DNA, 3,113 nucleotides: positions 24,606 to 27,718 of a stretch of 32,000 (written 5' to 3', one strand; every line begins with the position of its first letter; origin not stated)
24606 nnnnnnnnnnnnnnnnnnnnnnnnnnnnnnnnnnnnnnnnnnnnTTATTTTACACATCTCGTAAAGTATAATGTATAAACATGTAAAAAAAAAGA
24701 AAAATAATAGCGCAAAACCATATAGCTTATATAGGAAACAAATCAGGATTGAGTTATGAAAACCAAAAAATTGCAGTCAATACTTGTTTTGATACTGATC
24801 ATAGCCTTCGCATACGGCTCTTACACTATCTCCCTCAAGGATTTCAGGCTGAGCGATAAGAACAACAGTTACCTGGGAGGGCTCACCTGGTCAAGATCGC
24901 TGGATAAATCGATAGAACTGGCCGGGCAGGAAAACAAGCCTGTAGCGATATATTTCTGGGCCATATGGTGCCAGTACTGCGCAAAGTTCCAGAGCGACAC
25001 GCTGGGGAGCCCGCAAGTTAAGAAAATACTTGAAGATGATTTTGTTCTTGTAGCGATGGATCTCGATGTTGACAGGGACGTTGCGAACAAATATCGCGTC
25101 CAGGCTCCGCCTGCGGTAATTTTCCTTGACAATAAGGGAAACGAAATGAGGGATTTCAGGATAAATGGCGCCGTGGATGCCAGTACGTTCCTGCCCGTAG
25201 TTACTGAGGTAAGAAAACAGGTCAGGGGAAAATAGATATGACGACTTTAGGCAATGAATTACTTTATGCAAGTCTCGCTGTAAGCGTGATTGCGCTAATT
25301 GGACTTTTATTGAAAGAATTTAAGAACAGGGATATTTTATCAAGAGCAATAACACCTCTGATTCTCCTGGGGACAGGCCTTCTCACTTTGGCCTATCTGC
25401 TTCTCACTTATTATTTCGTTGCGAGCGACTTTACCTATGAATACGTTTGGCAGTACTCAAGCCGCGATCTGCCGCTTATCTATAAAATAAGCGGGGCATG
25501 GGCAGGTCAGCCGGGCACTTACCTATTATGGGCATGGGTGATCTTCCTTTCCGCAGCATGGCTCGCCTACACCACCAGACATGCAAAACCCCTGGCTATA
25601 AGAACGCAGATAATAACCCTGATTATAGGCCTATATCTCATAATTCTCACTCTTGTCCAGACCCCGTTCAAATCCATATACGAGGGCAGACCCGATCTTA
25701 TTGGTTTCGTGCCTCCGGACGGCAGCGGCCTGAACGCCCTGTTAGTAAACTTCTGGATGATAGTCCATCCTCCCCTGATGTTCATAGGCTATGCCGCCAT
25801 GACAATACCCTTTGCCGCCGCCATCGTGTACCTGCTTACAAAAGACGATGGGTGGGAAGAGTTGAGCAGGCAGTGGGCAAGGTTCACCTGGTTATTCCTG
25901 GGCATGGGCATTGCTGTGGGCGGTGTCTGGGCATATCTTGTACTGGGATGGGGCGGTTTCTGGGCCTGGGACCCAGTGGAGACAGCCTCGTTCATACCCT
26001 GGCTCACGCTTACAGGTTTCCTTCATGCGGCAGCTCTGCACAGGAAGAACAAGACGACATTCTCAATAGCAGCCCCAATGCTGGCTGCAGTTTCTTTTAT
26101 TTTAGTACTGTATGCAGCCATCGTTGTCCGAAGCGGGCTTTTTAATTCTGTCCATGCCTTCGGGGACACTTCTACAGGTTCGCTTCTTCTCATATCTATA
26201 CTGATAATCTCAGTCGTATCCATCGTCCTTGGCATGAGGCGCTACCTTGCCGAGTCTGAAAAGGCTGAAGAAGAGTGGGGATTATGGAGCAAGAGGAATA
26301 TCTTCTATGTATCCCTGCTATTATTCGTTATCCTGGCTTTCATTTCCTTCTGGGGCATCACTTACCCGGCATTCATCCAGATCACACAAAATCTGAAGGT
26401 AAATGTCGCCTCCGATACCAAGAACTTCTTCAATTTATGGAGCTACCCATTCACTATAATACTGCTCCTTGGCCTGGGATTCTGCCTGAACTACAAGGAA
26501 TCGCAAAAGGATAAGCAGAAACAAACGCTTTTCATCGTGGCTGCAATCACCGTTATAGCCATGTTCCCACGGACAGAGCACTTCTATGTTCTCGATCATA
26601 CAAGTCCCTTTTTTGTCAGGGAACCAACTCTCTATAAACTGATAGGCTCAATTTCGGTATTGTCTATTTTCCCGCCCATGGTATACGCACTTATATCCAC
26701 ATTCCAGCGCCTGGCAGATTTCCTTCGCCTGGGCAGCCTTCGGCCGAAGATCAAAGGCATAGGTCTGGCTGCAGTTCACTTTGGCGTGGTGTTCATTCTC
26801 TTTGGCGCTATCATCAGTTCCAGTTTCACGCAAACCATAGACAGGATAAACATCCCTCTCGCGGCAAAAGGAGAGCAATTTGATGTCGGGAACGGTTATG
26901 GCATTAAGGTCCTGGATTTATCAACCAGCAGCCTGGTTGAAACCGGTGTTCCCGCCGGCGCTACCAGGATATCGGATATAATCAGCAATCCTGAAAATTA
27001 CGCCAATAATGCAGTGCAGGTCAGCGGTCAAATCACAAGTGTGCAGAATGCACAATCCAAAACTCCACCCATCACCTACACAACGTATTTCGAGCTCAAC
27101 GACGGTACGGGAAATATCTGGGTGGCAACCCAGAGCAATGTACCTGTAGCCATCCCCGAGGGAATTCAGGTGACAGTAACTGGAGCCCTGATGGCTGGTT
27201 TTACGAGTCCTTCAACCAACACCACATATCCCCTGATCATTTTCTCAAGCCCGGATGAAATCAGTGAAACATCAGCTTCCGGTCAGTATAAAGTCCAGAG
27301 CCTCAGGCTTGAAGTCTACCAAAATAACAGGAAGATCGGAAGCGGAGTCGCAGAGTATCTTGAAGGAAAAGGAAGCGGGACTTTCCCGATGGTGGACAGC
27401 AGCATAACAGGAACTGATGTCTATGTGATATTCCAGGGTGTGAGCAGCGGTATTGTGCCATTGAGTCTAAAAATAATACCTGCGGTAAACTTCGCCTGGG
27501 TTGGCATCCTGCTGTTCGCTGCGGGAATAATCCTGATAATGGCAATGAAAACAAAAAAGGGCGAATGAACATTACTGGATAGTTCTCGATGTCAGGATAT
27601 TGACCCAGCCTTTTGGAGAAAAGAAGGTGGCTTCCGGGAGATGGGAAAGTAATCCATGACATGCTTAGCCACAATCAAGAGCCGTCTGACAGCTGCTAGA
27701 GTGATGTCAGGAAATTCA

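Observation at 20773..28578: Two-module extracytoplasmic thiol-redox / cytochrome c maturation island with non-canonical partners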

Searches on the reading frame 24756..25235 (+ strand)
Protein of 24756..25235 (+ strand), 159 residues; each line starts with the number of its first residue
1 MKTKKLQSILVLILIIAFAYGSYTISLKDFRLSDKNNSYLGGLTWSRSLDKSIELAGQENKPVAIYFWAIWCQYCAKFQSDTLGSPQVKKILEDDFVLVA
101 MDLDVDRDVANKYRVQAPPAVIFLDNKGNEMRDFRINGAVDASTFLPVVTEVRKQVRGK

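Call 3: search_protein_families(library=pfam, proteins=[window:24756-25235:+], max_evalue=0.01)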
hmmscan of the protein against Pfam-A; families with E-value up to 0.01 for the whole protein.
window:24756-25235:+ (159 aa): 6 families
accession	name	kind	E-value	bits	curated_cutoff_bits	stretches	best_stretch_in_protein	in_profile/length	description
PF13098.12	Thioredoxin_2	-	4.7e-15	56.3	27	1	56-147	1-102/104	Thioredoxin-like domain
PF13899.12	Thioredoxin_7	-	1.2e-12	48.2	27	1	44-125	1-82/83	Thioredoxin-like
PF00085.26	Thioredoxin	-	8.6e-10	39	23.5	1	58-142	16-94/103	Thioredoxin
PF13905.12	Thioredoxin_8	-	2.6e-06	28.1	27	1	60-117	1-57/94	Thioredoxin-like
PF03190.21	Thioredox_DsbH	-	3.1e-06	27.7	27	1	43-114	20-91/163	Protein of unknown function, DUF255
PF00578.27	AhpC-TSA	-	2.5e-05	24.6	26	0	50-77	15-43/124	AhpC/TSA family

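Call 4: search_protein_families(library=ncbifam, proteins=[window:24756-25235:+], max_evalue=0.01)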
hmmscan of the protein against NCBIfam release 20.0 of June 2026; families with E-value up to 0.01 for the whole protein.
window:24756-25235:+ (159 aa): 15 families
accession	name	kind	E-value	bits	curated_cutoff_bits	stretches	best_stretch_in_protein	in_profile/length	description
NF045694.1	seleno_TsoB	exception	1.3e-17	63.2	805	1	42-152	456-571/572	rhodanese/DsbD fusion-like selenoprotein TsoB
NF001419.0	PRK00293.1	subfamily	3.2e-15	55.7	330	1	8-152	423-572/574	protein-disulfide reductase DsbD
NF043050.1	DisulfRedDsbH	equivalog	1e-09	38.7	190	1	6-131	6-142/166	disulfide reductase DsbH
TIGR01068.1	thioredoxin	equivalog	2.7e-09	37.1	96.8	1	56-145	10-93/101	thioredoxin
NF008229.0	PRK10996.1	equivalog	2.6e-08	33.7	125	1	57-146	49-132/141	thioredoxin TrxC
TIGR01126.1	pdi_dom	equivalog_domain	1.8e-07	31.4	107.2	1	56-145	10-97/105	protein disulfide-isomerase domain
NF041383.1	Trx_VPGUxxT_two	exception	3.1e-07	30.4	275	1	40-130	2-98/287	VPGUxxT family thioredoxin-like (seleno)protein, type 2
NF002854.0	PRK03147.1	subfamily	4.2e-07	30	170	1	6-77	9-79/176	thiol-disulfide oxidoreductase ResA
NF041382.1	Trx_VPGUxxT_one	exception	1.7e-05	24.2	350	1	12-100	4-89/349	VPGUxxT family thioredoxin-like (seleno)protein, type 1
NF041199.1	trx7_PDZ_seleno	equivalog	2.8e-05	23.2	300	1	44-101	2-60/390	Trx7/PDZ domain-containing (seleno)protein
TIGR01130.1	ER_PDI_fam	subfamily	0.00053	19.7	344.25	1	55-144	358-443/476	protein disulfide-isomerase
TIGR02187.2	PDO_seleno_TRX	equivalog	0.001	18.4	185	1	61-138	17-91/209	protein disulfide oxidoreductase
TIGR00385.1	dsbE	subfamily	0.003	17.2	123.15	1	58-139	61-138/173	DsbE family thiol:disulfide interchange protein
NF047696.1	ThlDiSintTplARhiz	equivalog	0.0039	17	230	1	38-107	75-142/219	thiol:disulfide interchange protein TlpA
NF041202.1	StoA_CxxC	exception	0.0073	16.2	210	0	56-77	48-69/163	endospore biogenesis thiol-disulfide oxidoreductase StoA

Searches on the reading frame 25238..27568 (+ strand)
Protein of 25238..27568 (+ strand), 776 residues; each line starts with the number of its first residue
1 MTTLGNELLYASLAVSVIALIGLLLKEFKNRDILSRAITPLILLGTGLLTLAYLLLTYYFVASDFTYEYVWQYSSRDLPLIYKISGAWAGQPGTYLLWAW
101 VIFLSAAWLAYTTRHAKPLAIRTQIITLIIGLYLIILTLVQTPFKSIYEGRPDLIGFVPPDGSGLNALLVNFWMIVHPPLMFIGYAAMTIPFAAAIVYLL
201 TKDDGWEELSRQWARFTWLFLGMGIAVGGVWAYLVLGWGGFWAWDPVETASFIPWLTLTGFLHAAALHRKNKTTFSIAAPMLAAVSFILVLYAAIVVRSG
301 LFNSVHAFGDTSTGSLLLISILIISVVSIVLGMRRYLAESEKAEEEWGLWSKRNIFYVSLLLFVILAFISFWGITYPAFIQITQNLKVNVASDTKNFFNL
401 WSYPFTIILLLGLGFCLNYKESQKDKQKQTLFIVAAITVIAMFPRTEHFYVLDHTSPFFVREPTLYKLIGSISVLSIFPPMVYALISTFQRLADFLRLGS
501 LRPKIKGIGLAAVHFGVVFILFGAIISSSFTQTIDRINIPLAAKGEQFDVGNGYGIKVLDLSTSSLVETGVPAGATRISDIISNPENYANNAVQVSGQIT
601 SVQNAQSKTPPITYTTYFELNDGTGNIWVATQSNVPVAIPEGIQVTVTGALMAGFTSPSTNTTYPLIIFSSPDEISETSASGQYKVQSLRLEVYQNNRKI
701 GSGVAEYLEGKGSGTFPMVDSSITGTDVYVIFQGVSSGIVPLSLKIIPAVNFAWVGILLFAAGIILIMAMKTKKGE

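Call 3: search_protein_families(library=pfam, proteins=[window:25238-27568:+], max_evalue=0.01)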
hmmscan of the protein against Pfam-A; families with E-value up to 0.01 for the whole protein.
window:25238-27568:+ (776 aa): 2 families
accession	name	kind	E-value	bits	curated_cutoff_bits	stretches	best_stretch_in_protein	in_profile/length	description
PF01578.25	Cytochrom_C_asm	-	3.1e-31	109.1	29.9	1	93-299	6-206/212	Cytochrome C assembly protein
PF03100.22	CcmE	-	0.0079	17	24.6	0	577-652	6-78/99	CcmE domain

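Call 4: search_protein_families(library=ncbifam, proteins=[window:25238-27568:+], max_evalue=0.01)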
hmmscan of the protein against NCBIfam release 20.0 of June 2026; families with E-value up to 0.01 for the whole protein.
window:25238-27568:+ (776 aa): 4 families
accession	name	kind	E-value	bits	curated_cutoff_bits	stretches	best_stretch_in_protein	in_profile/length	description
TIGR03145.1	cyt_nit_nrfE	subfamily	6.1e-72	243.2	927.3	1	8-535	10-514/631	heme lyase NrfEFG subunit NrfE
TIGR00353.1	nrfE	subfamily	1e-68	232.6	569.05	1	52-535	1-456/578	heme lyase CcmF/NrfE family subunit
NF007691.0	PRK10369.1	subfamily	1.6e-54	185.6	394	1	11-491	14-408/573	heme lyase NrfEFG subunit NrfE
TIGR03144.1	cytochr_II_ccsB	equivalog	9e-13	48.5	187.6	1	207-297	157-241/252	c-type cytochrome biogenesis protein CcsB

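Call 7: find_encoding_contigs(protein=window:25238-27568:+, flank=10000, max_places=6)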
Protein window:25238-27568:+ (776 aa): 8 contigs read that carry it; 3 places shown.
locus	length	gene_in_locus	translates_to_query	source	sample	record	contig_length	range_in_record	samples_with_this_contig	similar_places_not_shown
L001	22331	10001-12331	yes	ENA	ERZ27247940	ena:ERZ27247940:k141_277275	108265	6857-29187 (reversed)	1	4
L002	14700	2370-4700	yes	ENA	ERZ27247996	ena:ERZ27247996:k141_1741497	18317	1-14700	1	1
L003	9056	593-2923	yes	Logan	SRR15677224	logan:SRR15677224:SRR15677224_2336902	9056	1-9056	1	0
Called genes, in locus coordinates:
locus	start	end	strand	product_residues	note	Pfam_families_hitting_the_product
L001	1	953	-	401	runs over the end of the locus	PF00753:Lactamase_B, PF19583:ODP, PF00258:Flavodoxin_1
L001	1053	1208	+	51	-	PF00301:Rubredoxin, PF21349:RUBY_RBDX (faint)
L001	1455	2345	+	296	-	PF04055:Radical_SAM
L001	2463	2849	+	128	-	PF21485:IF5A-like_N, PF08207:EFP_N (faint), PF01287:eIF-5a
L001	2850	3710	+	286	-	PF00491:Arginase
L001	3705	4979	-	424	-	PF02812:ELFV_dehydrog_N, PF00208:ELFV_dehydrog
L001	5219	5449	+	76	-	PF15511:CENP-T_C (weak), PF00125:Histone, PF00808:CBFD_NFYB_HMF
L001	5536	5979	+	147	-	PF03190:Thioredox_DsbH, PF00085:Thioredoxin, PF13899:Thioredoxin_7, PF13098:Thioredoxin_2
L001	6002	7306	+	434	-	PF13798:PCYCGC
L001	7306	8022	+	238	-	PF02683:DsbD_TM, PF13386:DsbD_2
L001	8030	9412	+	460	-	PF12801:Fer4_5 (weak)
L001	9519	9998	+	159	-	PF03190:Thioredox_DsbH (weak), PF13899:Thioredoxin_7, PF00085:Thioredoxin, PF13098:Thioredoxin_2, PF13905:Thioredoxin_8 (faint)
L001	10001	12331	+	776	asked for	PF01578:Cytochrom_C_asm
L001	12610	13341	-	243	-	PF02683:DsbD_TM, PF13386:DsbD_2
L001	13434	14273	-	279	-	PF01619:Pro_dh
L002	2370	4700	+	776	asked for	PF01578:Cytochrom_C_asm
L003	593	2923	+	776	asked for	PF01578:Cytochrom_C_asm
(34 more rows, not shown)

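Call 11: find_homologous_proteins(query=window:25238-27568:+, max_evalue=0.00001)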
Query window:25238-27568:+ (776 aa): 1987 proteins with E <= 0.00001 among 8000 candidates; the best 120 are listed.
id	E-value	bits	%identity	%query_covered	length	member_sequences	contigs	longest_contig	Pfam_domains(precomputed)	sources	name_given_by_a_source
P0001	0.0e+0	1709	100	100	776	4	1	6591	PF01578.26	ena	-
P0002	0.0e+0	1416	80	100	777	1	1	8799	PF16327.11,PF01578.26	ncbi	-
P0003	0.0e+0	1369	78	100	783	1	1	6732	PF01578.26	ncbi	-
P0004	0.0e+0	1341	75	100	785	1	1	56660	PF01578.26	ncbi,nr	ncbi:Cytochrome c biogenesis protein CcsA [uncultured archaeon]|nr:Cytochrome c biogenesis protein C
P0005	0.0e+0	1334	77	100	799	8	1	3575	PF01578.26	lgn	-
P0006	0.0e+0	1327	75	100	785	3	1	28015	PF01578.26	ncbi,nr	ncbi:MAG: hypothetical protein FIB08_12825 [Candidatus Methanoperedens sp.]|nr:hypothetical protein 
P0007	0.0e+0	1319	73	100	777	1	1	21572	PF01578.26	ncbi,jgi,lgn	-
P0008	0.0e+0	1315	75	100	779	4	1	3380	PF01578.26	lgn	-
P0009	0.0e+0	1314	74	100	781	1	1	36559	PF16327.11,PF01578.26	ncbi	-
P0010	0.0e+0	1309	73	100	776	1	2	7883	PF01578.26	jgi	jgi:cytochrome c-type biogenesis protein CcmF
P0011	0.0e+0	1309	75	100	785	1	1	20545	PF01578.26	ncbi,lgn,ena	ncbi:MAG TPA: cytochrome c biogenesis protein CcsA [Candidatus Methanoperedens sp.]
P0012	0.0e+0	1293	72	100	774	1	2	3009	PF01578.26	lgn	-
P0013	0.0e+0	1292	73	100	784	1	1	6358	PF01578.26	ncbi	-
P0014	0.0e+0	1289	74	100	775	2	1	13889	PF16327.11,PF01578.26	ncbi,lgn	-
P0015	0.0e+0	1282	74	100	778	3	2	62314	PF16327.11,PF01578.26,PF03631.21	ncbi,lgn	-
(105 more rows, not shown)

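Call 17: search_solved_structures(query=window:25238-27568:+, max_evalue=0.01, show_alignments=1)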
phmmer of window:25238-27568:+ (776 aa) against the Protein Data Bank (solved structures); distinct sequences matched with E-value up to 0.01: 1.
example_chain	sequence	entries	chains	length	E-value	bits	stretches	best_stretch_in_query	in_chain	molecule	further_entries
6zmq_A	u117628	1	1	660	1.3e-44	156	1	4-453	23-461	Cytochrome C-type biogenesis protein ccmF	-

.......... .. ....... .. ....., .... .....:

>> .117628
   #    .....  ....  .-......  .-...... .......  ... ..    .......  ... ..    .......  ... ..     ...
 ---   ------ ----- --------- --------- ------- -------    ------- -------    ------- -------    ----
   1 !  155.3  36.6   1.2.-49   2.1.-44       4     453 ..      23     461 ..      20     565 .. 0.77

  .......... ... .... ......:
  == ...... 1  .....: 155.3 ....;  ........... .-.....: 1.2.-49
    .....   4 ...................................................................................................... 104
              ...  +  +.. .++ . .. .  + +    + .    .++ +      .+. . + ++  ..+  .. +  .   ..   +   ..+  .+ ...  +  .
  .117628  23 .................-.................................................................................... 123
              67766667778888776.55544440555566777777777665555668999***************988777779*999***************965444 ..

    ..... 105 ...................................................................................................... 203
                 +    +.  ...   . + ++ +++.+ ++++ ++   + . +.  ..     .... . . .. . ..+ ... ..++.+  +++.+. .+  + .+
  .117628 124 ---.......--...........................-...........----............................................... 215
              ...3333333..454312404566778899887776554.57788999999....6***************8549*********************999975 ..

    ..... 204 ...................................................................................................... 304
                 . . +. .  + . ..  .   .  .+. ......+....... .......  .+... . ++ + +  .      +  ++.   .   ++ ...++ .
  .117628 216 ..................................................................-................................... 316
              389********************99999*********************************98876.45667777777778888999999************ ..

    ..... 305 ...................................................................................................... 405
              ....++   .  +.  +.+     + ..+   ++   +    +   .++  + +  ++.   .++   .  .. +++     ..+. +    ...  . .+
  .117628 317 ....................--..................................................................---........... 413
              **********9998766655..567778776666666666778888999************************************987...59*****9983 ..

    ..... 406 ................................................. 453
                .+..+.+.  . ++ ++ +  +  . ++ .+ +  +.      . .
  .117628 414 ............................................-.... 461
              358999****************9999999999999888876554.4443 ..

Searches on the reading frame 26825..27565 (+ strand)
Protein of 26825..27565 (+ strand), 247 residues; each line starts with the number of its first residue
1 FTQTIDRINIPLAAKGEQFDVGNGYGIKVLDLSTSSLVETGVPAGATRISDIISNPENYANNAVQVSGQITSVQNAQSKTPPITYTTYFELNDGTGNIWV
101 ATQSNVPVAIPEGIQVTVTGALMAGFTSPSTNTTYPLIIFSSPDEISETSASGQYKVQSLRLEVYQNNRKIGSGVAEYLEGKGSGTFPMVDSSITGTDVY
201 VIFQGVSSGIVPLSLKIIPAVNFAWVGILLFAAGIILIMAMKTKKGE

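Call 78: predict_structure(alignment_id=A3)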
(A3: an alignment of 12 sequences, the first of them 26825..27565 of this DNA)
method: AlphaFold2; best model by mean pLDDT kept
length: 247 residues; sequences in the alignment: 12
mean_pLDDT: 75.5   pTM: 0.45
mean pLDDT of the five models: 75.5, 73.8, 73.8, 73.1, 70.0
residues with pLDDT >= 90: 24; 70-90: 150; 50-70: 48; < 50: 25
segments of 3 or more residues with pLDDT < 50: 37-44, 150-154, 192-194, 221-223, 244-247
pLDDT, mean of each block of 10 residues (from residue 1): 79 85 86 59 66 86 83 87 88 91 82 82 84 88 71 60 86 77 61 58 78 78 52 66 50
secondary structure, 60 per line:
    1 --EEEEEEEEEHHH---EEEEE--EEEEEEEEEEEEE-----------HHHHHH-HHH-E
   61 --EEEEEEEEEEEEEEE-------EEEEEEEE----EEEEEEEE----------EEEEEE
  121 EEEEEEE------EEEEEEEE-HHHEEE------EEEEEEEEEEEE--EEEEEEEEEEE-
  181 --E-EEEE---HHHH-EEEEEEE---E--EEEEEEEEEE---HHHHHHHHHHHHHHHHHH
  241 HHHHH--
elements in order: E3-11 E18-22 E25-37 H49-54 E63-77 E85-92 E97-104 E115-127 E134-141 E146-148 E155-166 E169-179 E185-188 H192-195 E197-203 E210-219 H223-245

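Call 81: fold_search(model_id=the predicted structure, library=pdb)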
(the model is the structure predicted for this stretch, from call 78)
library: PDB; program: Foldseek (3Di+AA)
matches with E <= 10: 958; with E <= 0.001: 0
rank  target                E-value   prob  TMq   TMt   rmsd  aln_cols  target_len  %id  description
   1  3dm3_A                2.0e-03  1.00  0.30  0.70   2.5        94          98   18  Crystal structure of a domain of a Replication factor A protein, from Methanocaldococcus jannaschii. NorthEast Structu (released 2008-08-26)
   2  9uuv_B                4.3e-03  0.69  0.17  0.27  20.4       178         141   10  beta barrel protein-LucK (released 2026-03-18)
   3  6le0_D                4.5e-03  0.85  0.20  0.23  23.4       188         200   10  A nonspecific heme-binding cyclase catalyzes [4 + 2] cycloaddition during neoabyssomicin biosynthesis (released 2020-11-25)
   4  2k5v_MODEL_1_A        5.3e-03  1.00  0.32  0.74   2.8       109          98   15  SOLUTION NMR STRUCTURE OF the second OB-fold domain of replication protein A from Methanococcus maripaludis. N (released 2008-08-19)
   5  1n9w_A                5.3e-03  1.00  0.27  0.19   4.7        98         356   15  Crystal structure of the non-discriminating and archaeal-type aspartyl-tRNA synthetase from Thermus thermophilus (released 2003-04-08)
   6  1fgu_A                7.2e-03  0.99  0.33  0.33  15.8       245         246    9  SSDNA-BINDING DOMAIN OF THE LARGE SUBUNIT OF REPLICATION PROTEIN A (released 2001-02-07)
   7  1n9w_B                8.0e-03  1.00  0.28  0.20   3.9        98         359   15  Crystal structure of the non-discriminating and archaeal-type aspartyl-tRNA synthetase from Thermus thermophilus (released 2003-04-08)
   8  8b9d_2                8.4e-03  1.00  0.30  0.13   4.9       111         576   11  Human replisome bound by Pol Alpha (released 2023-08-09)
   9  3f2b_A                1.0e-02  1.00  0.27  0.07   4.0       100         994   18  DNA Polymerase PolC from Geobacillus kaustophilus complex with DNA, dGTP, Mg and Zn (released 2009-01-20)
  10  6ymn_BBB              1.0e-02  0.63  0.18  0.21  22.8       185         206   11  Crystal structure of the Diels Alderase AbmU from Streptomyces koyangensis (released 2021-04-21)
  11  4ywk_B                1.1e-02  1.00  0.23  0.29   4.5        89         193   21  Pyrococcus furiosus MCM N-terminal domain with Zinc-binding subdomain B deleted (released 2015-09-23)
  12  1fgu_B                1.1e-02  0.99  0.31  0.32  14.7       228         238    9  SSDNA-BINDING DOMAIN OF THE LARGE SUBUNIT OF REPLICATION PROTEIN A (released 2001-02-07)
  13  9uuv_A                1.1e-02  0.63  0.18  0.28  20.4       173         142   10  beta barrel protein-LucK (released 2026-03-18)
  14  3f2c_A                1.2e-02  1.00  0.27  0.07   3.8       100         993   17  DNA Polymerase PolC from Geobacillus kaustophilus complex with DNA, dGTP and Mn (released 2009-01-20)
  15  9gjw_2                1.4e-02  1.00  0.29  0.13   5.5       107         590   15  OCCM maturation intermediate stalled with an Arginine Finger mutation in Mcm2 (released 2025-03-05)
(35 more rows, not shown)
